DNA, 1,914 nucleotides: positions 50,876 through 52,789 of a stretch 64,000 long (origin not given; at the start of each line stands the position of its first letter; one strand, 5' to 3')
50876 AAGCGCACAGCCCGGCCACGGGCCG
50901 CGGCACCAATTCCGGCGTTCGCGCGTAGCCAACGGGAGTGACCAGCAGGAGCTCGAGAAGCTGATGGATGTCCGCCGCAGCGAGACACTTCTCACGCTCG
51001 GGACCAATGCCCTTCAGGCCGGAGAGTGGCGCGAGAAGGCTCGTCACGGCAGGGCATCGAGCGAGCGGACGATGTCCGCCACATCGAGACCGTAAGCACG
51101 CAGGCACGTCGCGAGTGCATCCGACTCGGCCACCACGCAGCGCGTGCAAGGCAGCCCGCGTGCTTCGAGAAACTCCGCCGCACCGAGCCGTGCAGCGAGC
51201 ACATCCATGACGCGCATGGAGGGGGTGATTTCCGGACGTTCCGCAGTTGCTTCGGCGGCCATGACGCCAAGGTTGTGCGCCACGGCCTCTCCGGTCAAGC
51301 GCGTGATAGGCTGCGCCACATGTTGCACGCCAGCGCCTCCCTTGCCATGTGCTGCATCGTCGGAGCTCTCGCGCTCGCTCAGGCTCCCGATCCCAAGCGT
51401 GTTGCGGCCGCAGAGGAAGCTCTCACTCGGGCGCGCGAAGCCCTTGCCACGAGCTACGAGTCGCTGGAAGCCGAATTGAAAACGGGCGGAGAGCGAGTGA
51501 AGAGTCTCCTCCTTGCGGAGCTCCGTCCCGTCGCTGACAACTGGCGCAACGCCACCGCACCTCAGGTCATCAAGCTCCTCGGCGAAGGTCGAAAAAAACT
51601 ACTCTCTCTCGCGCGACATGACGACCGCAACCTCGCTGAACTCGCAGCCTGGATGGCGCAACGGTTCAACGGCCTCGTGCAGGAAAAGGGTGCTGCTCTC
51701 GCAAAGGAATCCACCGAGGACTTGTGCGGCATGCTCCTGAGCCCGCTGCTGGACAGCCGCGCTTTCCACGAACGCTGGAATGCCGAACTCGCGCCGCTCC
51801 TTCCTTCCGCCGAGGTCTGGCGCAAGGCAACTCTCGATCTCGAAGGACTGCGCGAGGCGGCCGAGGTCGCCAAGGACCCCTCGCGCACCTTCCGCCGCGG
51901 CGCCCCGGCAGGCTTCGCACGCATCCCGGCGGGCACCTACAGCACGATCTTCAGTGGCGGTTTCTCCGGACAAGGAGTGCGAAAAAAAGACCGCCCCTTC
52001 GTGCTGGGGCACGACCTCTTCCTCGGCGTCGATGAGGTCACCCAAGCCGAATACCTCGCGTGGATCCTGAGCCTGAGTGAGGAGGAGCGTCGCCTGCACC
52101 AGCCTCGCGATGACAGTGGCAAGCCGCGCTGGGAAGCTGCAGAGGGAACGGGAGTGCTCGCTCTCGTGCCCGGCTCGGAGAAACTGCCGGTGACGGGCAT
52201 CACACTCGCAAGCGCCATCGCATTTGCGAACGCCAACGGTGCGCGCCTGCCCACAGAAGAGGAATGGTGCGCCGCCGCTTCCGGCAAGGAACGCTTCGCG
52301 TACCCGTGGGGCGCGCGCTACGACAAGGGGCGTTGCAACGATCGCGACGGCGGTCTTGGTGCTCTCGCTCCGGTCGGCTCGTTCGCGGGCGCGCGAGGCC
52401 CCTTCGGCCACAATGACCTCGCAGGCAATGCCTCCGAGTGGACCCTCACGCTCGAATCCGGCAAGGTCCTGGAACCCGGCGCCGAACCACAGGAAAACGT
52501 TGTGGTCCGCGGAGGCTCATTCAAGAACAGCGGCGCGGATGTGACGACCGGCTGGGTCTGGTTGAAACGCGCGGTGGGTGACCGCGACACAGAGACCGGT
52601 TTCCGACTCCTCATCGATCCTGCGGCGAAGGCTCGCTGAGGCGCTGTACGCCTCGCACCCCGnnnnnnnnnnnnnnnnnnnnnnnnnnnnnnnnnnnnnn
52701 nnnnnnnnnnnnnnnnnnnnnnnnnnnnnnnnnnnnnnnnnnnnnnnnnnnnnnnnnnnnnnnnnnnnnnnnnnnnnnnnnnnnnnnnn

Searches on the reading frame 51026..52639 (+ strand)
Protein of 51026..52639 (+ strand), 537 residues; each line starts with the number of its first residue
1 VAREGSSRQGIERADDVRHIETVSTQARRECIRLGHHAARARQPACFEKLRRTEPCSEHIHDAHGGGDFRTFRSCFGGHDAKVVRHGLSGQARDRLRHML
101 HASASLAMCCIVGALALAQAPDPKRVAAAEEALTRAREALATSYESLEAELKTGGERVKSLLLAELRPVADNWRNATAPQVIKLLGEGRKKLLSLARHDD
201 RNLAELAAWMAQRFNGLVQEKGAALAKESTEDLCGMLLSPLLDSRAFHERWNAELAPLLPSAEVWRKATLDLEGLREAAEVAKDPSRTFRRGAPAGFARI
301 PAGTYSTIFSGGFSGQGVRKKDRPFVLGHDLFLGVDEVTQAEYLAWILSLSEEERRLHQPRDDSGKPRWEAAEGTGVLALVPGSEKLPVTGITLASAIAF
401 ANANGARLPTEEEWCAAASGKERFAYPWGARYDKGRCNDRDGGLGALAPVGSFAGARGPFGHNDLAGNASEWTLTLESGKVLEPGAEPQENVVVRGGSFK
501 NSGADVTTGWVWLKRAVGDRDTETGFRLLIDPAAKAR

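Call 4: search_protein_families(library=pfam, proteins=[window:51026-52639:+], max_evalue=0.01)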
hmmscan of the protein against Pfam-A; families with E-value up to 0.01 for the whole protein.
window:51026-52639:+ (537 aa): 1 family
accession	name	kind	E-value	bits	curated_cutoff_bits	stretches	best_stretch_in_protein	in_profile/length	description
PF03781.23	FGE-sulfatase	-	6.7e-25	88.6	23.3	1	329-529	35-254/255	Sulfatase-modifying factor enzyme 1-like domain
